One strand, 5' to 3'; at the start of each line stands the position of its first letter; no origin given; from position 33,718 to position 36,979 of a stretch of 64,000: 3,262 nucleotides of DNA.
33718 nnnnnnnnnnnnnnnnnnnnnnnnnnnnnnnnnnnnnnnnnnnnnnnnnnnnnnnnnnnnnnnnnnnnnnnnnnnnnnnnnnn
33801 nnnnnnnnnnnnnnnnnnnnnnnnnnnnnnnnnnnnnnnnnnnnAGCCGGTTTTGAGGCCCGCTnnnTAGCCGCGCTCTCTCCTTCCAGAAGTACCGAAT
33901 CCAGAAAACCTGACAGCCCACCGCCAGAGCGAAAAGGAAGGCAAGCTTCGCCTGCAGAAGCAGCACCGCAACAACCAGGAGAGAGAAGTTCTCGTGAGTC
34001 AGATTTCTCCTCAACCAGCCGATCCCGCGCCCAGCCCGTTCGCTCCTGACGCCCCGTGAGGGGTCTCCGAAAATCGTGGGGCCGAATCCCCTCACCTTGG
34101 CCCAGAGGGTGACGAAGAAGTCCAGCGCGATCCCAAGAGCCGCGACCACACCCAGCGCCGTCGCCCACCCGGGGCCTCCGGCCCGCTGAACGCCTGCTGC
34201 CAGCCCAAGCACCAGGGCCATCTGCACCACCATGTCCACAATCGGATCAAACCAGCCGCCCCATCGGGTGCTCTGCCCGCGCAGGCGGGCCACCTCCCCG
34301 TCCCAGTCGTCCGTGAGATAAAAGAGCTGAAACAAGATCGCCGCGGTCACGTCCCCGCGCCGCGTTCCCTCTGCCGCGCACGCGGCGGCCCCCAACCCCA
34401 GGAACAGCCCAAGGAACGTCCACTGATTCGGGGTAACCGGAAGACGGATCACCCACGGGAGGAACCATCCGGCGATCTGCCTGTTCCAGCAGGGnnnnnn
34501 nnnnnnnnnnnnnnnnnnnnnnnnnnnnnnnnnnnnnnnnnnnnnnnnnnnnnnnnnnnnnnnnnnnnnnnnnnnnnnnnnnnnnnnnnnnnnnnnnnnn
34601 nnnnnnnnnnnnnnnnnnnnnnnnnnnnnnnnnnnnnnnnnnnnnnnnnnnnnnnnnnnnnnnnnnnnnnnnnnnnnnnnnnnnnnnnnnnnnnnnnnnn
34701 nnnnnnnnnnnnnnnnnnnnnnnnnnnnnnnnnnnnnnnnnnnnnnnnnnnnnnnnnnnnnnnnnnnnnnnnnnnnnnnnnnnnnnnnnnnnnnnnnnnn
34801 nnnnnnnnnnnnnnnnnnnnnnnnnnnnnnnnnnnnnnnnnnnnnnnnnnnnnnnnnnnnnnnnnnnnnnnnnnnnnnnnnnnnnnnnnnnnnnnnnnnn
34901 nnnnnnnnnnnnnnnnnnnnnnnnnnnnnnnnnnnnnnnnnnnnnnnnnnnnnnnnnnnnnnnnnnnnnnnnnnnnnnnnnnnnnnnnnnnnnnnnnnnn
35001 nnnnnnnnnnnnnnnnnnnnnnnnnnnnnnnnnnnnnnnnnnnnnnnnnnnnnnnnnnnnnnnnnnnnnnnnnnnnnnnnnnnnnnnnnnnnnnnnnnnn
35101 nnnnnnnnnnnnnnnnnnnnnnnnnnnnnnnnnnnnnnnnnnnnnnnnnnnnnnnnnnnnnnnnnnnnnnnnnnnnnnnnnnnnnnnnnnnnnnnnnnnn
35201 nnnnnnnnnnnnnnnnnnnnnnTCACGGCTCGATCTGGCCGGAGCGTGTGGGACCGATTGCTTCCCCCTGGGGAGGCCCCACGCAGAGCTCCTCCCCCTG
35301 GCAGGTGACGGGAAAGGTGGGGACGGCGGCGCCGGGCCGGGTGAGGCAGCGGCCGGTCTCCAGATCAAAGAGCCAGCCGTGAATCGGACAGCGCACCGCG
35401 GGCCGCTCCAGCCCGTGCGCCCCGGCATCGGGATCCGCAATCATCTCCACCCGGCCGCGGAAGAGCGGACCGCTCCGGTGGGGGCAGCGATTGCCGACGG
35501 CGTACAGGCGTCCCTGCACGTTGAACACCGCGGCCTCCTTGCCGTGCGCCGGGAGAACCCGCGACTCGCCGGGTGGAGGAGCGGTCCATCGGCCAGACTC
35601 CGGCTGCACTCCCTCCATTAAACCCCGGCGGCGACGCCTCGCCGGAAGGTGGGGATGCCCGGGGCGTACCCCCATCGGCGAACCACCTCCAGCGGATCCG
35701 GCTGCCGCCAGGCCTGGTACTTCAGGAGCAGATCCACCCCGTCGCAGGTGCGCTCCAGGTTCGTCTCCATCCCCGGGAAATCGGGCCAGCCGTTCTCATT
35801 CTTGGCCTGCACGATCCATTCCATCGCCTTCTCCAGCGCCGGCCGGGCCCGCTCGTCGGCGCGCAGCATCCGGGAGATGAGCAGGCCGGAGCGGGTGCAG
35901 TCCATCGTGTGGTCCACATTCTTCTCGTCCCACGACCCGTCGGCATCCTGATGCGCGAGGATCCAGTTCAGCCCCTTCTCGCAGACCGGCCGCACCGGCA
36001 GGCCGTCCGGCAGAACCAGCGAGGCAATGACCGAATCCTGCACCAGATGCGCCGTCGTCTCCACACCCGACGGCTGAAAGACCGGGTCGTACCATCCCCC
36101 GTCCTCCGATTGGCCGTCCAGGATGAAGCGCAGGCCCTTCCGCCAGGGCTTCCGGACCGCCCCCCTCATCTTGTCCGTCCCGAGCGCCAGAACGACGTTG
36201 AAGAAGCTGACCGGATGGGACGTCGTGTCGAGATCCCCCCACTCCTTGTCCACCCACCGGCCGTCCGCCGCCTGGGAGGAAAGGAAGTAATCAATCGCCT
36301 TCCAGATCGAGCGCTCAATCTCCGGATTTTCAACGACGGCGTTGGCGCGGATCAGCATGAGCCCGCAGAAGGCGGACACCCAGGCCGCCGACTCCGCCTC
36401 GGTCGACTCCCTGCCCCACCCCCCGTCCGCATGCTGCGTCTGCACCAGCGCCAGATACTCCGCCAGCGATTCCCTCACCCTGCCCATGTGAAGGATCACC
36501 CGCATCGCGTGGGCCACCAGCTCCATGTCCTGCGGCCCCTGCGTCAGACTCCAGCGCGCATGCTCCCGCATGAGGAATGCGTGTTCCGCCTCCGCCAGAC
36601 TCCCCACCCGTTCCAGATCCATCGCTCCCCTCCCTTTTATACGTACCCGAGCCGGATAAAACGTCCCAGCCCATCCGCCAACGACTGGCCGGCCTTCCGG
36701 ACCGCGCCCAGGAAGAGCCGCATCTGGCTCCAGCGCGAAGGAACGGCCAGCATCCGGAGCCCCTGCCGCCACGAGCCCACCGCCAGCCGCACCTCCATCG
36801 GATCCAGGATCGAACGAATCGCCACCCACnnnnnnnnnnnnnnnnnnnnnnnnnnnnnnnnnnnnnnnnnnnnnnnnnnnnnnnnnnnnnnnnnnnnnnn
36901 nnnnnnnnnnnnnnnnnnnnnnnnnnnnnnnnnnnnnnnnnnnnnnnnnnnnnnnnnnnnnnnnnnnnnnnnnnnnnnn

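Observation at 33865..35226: IPCT/DIPPS-like bifunctional cytidylyltransferase-CDP-alcohol phosphotransferase inside the hopanoid/phosphonate cluster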

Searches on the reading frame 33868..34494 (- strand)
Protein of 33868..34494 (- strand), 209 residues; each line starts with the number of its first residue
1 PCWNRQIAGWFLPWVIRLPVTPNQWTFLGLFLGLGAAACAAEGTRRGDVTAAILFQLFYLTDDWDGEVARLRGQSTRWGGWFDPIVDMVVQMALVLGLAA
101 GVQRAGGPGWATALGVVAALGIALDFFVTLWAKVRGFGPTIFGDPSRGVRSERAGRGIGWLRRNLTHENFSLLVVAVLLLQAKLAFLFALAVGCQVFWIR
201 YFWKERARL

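Call 45: find_homologous_proteins(query=window:33868-34494:-, max_evalue=0.001)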
Query window:33868-34494:- (209 aa): 39 proteins with E <= 0.001 among 8000 candidates.
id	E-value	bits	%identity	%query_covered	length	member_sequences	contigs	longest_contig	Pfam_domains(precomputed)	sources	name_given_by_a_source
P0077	1.8e-65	239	55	100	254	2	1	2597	PF01066.27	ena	-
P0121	3.4e-65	238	57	96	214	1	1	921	PF01066.27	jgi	-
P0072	7.8e-63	230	55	100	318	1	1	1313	PF01066.27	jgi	-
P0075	1.9e-58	216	54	99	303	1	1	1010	PF01066.27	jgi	jgi:phosphatidylglycerophosphate synthase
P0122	1.9e-39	154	56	69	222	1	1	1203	PF01075.24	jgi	jgi:phosphatidylglycerophosphate synthase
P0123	2.1e-15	75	32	94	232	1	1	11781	PF01066.27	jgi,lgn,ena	-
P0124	6.6e-15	73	30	93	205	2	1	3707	PF01066.27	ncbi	ncbi:MAG: CDP-alcohol phosphatidyltransferase family protein, partial [Rhodospirillales bacterium]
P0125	1.1e-12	66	42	38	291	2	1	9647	PF01066.27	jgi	jgi:phosphatidylglycerophosphate synthase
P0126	8.7e-11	60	40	53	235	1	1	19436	PF01066.27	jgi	jgi:phosphatidylglycerophosphate synthase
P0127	5.1e-10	57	33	77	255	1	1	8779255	PF01066.27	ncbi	ncbi:CDP-alcohol phosphatidyltransferase family protein [Streptomyces sp. JNUCC 63]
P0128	6.4e-10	57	33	77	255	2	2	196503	PF01066.27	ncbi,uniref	ncbi:CDP-alcohol phosphatidyltransferase family protein [Streptomyces sp. NPDC001435]|uniref:CDP-alc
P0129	9.2e-10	57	33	77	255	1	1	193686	PF01066.27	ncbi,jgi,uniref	ncbi:CDP-alcohol phosphatidyltransferase family protein [Streptomyces sp. NPDC050625]|jgi:phosphatid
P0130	1.2e-9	56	39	53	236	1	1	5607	PF01066.27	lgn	-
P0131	2.3e-9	55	41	49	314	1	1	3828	PF01066.27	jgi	jgi:phosphatidylglycerophosphate synthase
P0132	3.1e-9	55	35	58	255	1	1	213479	PF01066.27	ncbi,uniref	ncbi:CDP-alcohol phosphatidyltransferase family protein [Streptomyces sp. NPDC086549]|uniref:CDP-alc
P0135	7.9e-9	53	34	58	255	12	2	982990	PF01066.27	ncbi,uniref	ncbi:CDP-alcohol phosphatidyltransferase family protein [Streptomyces antibioticus]|uniref:CDP-alcoh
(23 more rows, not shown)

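Call 46: find_encoding_contigs(protein=P0135, flank=8000, max_places=1)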
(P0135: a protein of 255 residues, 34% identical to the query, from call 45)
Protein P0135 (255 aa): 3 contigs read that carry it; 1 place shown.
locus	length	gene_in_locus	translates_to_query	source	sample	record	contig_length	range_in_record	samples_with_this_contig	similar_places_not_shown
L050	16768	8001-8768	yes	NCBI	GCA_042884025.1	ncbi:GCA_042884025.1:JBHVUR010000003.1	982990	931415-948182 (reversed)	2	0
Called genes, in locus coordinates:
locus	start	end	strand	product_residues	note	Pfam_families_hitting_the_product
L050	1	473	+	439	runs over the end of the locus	PF00202:Aminotran_3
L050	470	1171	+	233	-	PF00300:His_Phos_1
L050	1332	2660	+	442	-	-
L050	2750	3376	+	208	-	PF00578:AhpC-TSA, PF08534:Redoxin, PF00085:Thioredoxin (weak), PF13905:Thioredoxin_8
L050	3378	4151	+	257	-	PF02683:DsbD_TM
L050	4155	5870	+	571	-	PF05140:ResB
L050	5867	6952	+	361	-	PF01578:Cytochrom_C_asm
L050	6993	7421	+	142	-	PF08327:AHSA1 (faint)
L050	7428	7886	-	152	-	PF00383:dCMP_cyt_deam_1, PF14437:MafB19-deam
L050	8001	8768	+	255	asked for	PF01066:CDP-OH_P_transf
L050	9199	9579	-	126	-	PF13396:PLDc_N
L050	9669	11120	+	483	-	PF20695:UbiD_N, PF01977:UbiD, PF20696:UbiD_C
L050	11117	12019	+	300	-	PF01040:UbiA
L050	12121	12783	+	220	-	PF02441:Flavoprotein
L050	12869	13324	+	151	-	PF13404:HTH_AsnC-type, PF13412:HTH_24, PF01037:AsnC_trans_reg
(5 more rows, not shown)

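Call 47: find_encoding_contigs(protein=P0123, flank=8000, max_places=1)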
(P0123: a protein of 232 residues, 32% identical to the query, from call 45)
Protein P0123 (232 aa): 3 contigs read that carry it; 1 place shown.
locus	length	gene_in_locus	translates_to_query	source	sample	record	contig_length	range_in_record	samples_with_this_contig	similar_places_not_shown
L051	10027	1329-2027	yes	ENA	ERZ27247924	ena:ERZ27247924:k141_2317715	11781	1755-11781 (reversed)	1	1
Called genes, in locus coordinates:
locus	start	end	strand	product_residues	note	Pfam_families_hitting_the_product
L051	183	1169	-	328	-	PF03706:LPG_synthase_TM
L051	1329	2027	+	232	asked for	PF01066:CDP-OH_P_transf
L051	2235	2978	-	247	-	PF00578:AhpC-TSA, PF08534:Redoxin, PF00462:Glutaredoxin, PF13417:GST_N_3 (faint)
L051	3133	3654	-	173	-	PF00210:Ferritin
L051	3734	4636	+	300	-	PF00126:HTH_1, PF03466:LysR_substrate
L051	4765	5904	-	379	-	PF12679:ABC2_membrane_2, PF12698:ABC2_membrane_3, PF01061:ABC2_membrane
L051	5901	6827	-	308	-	PF00005:ABC_tran, PF13304:AAA_21 (faint)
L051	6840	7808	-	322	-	-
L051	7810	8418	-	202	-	PF00440:TetR_N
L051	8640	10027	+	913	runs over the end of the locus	PF10101:DUF2339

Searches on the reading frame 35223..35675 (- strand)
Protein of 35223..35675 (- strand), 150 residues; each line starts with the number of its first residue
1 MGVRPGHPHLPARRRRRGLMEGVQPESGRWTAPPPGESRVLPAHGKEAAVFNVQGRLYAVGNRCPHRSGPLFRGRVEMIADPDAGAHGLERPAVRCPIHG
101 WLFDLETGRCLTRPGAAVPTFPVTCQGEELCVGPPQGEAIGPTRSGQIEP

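Call 5: search_protein_families(library=pfam, proteins=[window:35223-35675:-], max_evalue=0.01)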
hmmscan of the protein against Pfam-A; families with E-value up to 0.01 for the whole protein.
window:35223-35675:- (150 aa): 3 families
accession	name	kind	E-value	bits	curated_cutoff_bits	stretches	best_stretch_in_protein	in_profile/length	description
PF00355.32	Rieske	-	4.8e-14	52.5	20.3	1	35-122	13-88/88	Rieske [2Fe-2S] domain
PF13806.12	Rieske_2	-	5e-13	49.3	27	1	37-132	15-103/104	Rieske-like [2Fe-2S] domain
PF22543.2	Rieske_4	-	0.00028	21.6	28.4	1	43-111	19-78/119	Soluble Rieske-type ferredoxin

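Call 6: search_protein_families(library=ncbifam, proteins=[window:35223-35675:-], max_evalue=0.001)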
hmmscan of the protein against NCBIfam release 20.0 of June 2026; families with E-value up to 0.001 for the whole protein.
window:35223-35675:- (150 aa): 4 families
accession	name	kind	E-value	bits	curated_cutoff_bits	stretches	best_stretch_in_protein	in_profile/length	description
TIGR02378.1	nirD_assim_sml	equivalog_domain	1e-12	48.1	74.65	1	41-131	19-102/105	nitrite reductase small subunit NirD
NF007422.0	PRK09965.1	equivalog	8.3e-12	45.1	113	1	34-132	13-98/106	bifunctional 3-phenylpropionate/cinnamic acid dioxygenase ferredoxin subunit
NF042948.2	3PPDioc_HcaC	equivalog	1.3e-10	41.5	150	1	34-132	13-100/105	3-phenylpropionate/cinnamic acid dioxygenase ferredoxin subunit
NF041683.1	ant_diox_AndAb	equivalog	4.3e-07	30.1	150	1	41-130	19-96/100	anthranilate 1,2-dioxygenase ferredoxin subunit AndAb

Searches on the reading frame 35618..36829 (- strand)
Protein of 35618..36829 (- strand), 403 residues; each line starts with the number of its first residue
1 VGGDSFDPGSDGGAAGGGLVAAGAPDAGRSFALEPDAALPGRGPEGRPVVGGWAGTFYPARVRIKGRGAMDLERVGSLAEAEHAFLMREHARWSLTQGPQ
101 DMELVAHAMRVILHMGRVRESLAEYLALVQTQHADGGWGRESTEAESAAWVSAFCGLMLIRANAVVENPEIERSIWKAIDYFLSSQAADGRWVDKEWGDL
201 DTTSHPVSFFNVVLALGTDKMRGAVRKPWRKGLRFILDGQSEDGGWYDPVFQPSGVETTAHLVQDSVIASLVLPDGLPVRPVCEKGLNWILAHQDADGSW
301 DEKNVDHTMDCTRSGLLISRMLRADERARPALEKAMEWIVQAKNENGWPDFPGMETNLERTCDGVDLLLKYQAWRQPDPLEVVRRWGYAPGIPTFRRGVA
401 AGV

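Call 5: search_protein_families(library=pfam, proteins=[window:35618-36829:-], max_evalue=0.01)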
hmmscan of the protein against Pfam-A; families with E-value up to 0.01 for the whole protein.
window:35618-36829:- (403 aa): 4 families
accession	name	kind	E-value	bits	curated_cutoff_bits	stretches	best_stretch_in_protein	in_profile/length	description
PF13243.12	SQHop_cyclase_C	-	4.9e-11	42.7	26.1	2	166-306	152-290/319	Squalene-hopene cyclase C-terminal domain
PF13249.12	SQHop_cyclase_N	-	2.6e-05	24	26.2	0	288-361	6-77/291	Squalene-hopene cyclase N-terminal domain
PF07678.20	TED_complement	-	5.8e-05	22.8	22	1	125-195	69-136/312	A-macroglobulin TED domain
PF00432.27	Prenyltrans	-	0.00036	20.5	26.5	0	233-356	56-175/304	Prenyltransferase alpha-alpha toroid domain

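Call 6: search_protein_families(library=ncbifam, proteins=[window:35618-36829:-], max_evalue=0.001)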
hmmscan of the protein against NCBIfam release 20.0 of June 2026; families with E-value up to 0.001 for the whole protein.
window:35618-36829:- (403 aa): 4 families
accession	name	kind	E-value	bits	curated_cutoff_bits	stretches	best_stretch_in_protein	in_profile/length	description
TIGR01787.1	squalene_cyclas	subfamily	3.3e-13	49.1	322.7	1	151-307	439-594/622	squalene/oxidosqualene cyclases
TIGR01507.1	hopene_cyclase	equivalog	1.3e-11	43.6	431.1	1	250-348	448-541/640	squalene--hopene cyclase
TIGR03463.1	osq_cycl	subfamily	1.2e-09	37.1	851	2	166-306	470-608/634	2,3-oxidosqualene cyclase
NF053823.1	SCO2321_fam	equivalog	0.00023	20.2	300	0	283-325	121-162/405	SCO2321 family membrane protein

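Call 52: search_protein_families(library=ncbifam, proteins=[window:35618-36622:-], max_evalue=1e-10)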
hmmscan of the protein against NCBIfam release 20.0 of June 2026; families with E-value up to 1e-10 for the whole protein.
window:35618-36622:- (334 aa): 2 families
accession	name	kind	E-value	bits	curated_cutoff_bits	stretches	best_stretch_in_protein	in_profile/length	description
TIGR01787.1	squalene_cyclas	subfamily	1.4e-13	50.4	322.7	0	82-237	439-593/622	squalene/oxidosqualene cyclases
TIGR01507.1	hopene_cyclase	equivalog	4.7e-12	45.1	431.1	0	181-279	448-541/640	squalene--hopene cyclase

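Call 69: find_homologous_proteins(query=window:35618-36622:-, max_evalue=0.00001)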
Query window:35618-36622:- (334 aa): 310 proteins with E <= 0.00001 among 3384 candidates; the best 120 are listed.
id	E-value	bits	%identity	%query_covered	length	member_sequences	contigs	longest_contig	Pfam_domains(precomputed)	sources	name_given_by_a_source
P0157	7.2e-221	750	96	100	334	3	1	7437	PF07678.21,PF13243.13,PF13249.13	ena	-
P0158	4.3e-189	646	82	100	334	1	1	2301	PF07678.21,PF13243.13,PF00432.28,PF13249.13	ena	-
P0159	5.1e-186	636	80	100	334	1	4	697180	PF07678.21,PF13243.13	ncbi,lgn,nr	ncbi:MAG: terpene cyclase/mutase family protein [Candidatus Omnitrophica bacterium]|nr:terpene cycla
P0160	2.9e-185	633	80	99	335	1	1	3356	PF13243.13,PF00432.28,PF13249.13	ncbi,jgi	-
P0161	2.0e-184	630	80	100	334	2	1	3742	PF07678.21,PF13243.13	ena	-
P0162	3.1e-184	630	79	100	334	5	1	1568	PF07678.21,PF13243.13,PF13249.13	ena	-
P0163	3.3e-184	630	79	100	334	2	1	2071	PF13243.13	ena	-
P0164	1.4e-183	628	80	98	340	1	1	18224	PF07678.21,PF13243.13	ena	-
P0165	1.5e-183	628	79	100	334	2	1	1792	PF07678.21,PF13243.13,PF00432.28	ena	-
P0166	1.7e-183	627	81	100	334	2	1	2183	PF13243.13,PF00432.28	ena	-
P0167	3.5e-183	626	80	100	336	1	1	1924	PF13243.13,PF00432.28,PF13249.13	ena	-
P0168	8.5e-183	625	80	100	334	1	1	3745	PF07678.21,PF13243.13,PF00432.28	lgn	-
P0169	3.1e-182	623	80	100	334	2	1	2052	PF13243.13,PF00432.28,PF13249.13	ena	-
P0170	3.7e-182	623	80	100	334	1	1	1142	PF13243.13,PF00432.28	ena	-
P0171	3.9e-182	623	79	100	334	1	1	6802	PF13243.13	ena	-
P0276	1.5e-117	410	56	96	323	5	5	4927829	PF07678.21,PF13243.13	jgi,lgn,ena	jgi:hypothetical protein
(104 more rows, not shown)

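Call 72: find_encoding_contigs(protein=P0276, flank=10000, max_places=1)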
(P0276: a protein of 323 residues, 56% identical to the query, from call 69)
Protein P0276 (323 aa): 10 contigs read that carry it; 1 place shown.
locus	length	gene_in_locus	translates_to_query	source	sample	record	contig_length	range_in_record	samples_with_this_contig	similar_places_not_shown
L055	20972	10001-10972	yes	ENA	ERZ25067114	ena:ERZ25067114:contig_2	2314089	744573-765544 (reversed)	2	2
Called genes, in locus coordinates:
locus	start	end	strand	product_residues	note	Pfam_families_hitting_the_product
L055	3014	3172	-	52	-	-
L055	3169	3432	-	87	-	PF00550:PP-binding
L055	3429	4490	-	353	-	PF00702:Hydrolase (weak)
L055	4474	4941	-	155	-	PF00583:Acetyltransf_1, PF13673:Acetyltransf_10 (weak), PF13508:Acetyltransf_7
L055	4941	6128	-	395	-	PF01861:BpsA_C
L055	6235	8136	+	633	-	PF00929:RNase_T, PF01541:GIY-YIG, PF27096:UvrC_M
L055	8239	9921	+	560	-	PF13714:PEP_mutase, PF00463:ICL (weak), PF00483:NTP_transferase (faint), PF12804:NTP_transf_3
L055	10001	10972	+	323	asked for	PF07678:TED_complement (weak), PF13243:SQHop_cyclase_C (faint)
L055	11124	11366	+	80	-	PF00355:Rieske, PF13806:Rieske_2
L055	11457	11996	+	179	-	PF04542:Sigma70_r2, PF08281:Sigma70_r4_2, PF04545:Sigma70_r4, PF22233:PhyR_sigma-like (weak)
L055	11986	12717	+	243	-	PF13490:zf-HC2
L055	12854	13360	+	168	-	PF00293:NUDIX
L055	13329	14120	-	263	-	PF02358:Trehalose_PPase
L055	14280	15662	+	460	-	PF04107:GCS2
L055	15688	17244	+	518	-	PF01839:FG-GAP (faint), PF13517:FG-GAP_3 (weak)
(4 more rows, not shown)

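Call 75: predict_structure(alignment_id=A3)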
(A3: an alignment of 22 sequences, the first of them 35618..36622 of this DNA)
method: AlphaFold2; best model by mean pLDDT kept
length: 334 residues; sequences in the alignment: 22
mean_pLDDT: 94.3   pTM: 0.91
mean pLDDT of the five models: 94.3, 94.2, 93.9, 93.1, 92.2
residues with pLDDT >= 90: 300; 70-90: 26; 50-70: 4; < 50: 4
segments of 3 or more residues with pLDDT < 50: 331-334
pLDDT, mean of each block of 10 residues (from residue 1): 90 96 97 98 95 98 98 96 96 96 99 97 88 95 97 98 97 94 89 95 94 98 98 97 98 97 98 95 97 97 93 93 71 37
secondary structure, 60 per line:
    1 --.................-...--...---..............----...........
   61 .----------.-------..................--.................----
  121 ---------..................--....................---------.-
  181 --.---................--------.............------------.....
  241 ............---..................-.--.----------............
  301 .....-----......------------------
elements in order: H3-19 H33-45 H50-61 H80-97 H100-116 H130-147 H150-169 H187-202 H211-223 H236-252 H256-273 H289-305 H311-316

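Call 77: fold_search(model_id=the predicted structure, library=pdb)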
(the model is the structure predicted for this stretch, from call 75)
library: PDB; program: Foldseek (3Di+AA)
matches with E <= 10: 852; with E <= 0.001: 74
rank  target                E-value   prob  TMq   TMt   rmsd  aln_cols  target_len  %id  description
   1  8zg0                  1.1e-06  1.00  0.53  0.39   4.3       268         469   17  Drimenyl diphosphate synthase SsDMS_F248A&D303E from Streptomyces showdoensis (Apo) (released 2025-05-21)
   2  7xru                  1.2e-06  1.00  0.54  0.38   5.0       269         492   18  Drimenyl diphosphate synthase D303E from Streptomyces showdoensis in complex with 2-fluorofarnesyl diphosphate (2F-FPP)  (released 2023-03-15)
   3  7xqz                  1.3e-06  1.00  0.55  0.39   5.2       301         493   17  Drimenyl diphosphate synthase D303A from Streptomyces showdoensis in complex with 2-fluorofarnesyl diphosphate (2F-FPP)  (released 2023-03-15)
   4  7xq4                  2.0e-06  1.00  0.57  0.40   4.9       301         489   17  Drimenyl diphosphate synthase from Streptomyces showdoensis (apo) (released 2023-03-15)
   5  8zg5                  2.3e-06  1.00  0.56  0.41   4.8       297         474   16  Drimenyl diphosphate synthase SsDMS_Y505I&D303A from Streptomyces showdoensis (Apo) (released 2025-05-21)
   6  8zg1                  2.3e-06  1.00  0.56  0.41   5.1       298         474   16  Drimenyl diphosphate synthase SsDMS_F248Y&D303E from Streptomyces showdoensis (Apo) (released 2025-05-21)
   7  8zgv                  2.5e-06  1.00  0.56  0.41   5.1       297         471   16  Drimenyl diphosphate synthase SsDMS_F248A&D303E from Streptomyces showdoensis in complex with farnesyl diphosphate (FPP) (released 2025-05-21)
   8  7xr7                  3.6e-06  1.00  0.56  0.40   5.1       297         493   16  Drimenyl diphosphate synthase D303E from Streptomyces showdoensis in complex with farnesyl diphosphate (FPP) and Mg2+ (released 2023-03-15)
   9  8pak_A                3.8e-06  1.00  0.61  0.59   8.1       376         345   17  Crystal Structure of a Squalene-Hopene Cyclase from Cystobacter fuscus (released 2024-06-26)
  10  8zgw                  5.2e-06  1.00  0.58  0.41   5.0       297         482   17  Drimenyl diphosphate synthase SsDMS_F248Y&D303E from Streptomyces showdoensis in complex with farnesyl diphosphate (FPP) (released 2025-05-21)
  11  3sqc_A                6.2e-06  1.00  0.53  0.31   6.0       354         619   15  SQUALENE-HOPENE CYCLASE (released 1999-05-18)
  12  8pak_B                6.7e-06  1.00  0.61  0.59   6.2       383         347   15  Crystal Structure of a Squalene-Hopene Cyclase from Cystobacter fuscus (released 2024-06-26)
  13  8paj_B                7.3e-06  1.00  0.66  0.65   5.7       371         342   17  Crystal Structure of a Squalene-Hopene cyclase from Archangium gephyra (released 2024-06-26)
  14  1sqc                  8.8e-06  1.00  0.56  0.32   5.7       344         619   15  SQUALENE-HOPENE-CYCLASE FROM ALICYCLOBACILLUS ACIDOCALDARIUS (released 1997-12-17)
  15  8paj_A                9.1e-06  1.00  0.65  0.63   5.9       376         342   16  Crystal Structure of a Squalene-Hopene cyclase from Archangium gephyra (released 2024-06-26)
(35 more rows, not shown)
